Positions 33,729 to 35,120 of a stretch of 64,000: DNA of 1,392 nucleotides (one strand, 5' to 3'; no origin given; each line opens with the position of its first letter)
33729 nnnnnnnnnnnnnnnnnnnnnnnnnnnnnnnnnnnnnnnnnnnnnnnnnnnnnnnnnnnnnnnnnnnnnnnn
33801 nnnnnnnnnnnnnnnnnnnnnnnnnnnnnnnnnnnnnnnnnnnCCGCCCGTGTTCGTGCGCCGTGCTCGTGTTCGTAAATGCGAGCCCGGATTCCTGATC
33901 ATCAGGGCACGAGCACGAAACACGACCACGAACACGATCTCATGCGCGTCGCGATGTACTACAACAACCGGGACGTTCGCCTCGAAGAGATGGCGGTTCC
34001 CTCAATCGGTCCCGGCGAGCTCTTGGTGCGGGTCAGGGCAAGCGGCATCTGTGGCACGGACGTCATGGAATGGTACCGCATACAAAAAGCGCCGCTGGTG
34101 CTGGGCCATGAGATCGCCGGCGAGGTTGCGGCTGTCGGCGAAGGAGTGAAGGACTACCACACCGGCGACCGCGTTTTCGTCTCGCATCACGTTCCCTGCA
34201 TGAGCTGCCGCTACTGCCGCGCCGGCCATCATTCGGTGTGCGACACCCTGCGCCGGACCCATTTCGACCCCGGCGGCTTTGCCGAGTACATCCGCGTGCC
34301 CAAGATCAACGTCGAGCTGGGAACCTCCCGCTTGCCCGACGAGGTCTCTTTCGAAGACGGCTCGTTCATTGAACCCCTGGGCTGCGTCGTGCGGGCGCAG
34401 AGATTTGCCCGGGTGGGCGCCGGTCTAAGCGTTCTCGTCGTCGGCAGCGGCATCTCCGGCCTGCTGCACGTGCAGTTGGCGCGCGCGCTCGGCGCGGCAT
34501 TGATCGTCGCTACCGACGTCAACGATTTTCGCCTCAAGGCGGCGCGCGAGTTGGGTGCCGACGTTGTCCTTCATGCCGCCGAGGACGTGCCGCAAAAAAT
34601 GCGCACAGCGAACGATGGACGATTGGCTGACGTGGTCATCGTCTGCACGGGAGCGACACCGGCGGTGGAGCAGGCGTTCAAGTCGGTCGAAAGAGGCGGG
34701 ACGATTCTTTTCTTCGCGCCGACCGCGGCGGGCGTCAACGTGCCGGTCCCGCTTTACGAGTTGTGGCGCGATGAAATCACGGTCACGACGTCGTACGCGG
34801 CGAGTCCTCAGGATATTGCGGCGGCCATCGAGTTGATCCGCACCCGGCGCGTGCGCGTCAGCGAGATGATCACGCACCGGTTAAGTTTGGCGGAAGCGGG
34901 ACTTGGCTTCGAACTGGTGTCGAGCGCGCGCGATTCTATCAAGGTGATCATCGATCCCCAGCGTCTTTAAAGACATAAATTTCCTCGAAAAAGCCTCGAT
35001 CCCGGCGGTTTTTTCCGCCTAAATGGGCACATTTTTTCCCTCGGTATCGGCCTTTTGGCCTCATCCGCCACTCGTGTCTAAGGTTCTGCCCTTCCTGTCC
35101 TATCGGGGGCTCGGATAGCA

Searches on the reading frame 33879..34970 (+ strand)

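Call 57: search_protein_families(library=pfam, proteins=[window:33879-34970:+], max_evalue=0.001)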
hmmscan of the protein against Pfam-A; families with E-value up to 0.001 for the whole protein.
window:33879-34970:+ (363 aa): 3 families
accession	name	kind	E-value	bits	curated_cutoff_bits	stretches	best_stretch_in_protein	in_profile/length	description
PF08240.17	ADH_N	-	1.4e-28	99.6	23.5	1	44-143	1-97/104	Alcohol dehydrogenase GroES-like domain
PF00107.32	ADH_zinc_N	-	5.6e-26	91.4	31.8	1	194-320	3-127/129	Zinc-binding dehydrogenase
PF16912.11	Glu_dehyd_C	-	2.1e-08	34.4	34.9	1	183-359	32-210/211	Glucose dehydrogenase C-terminus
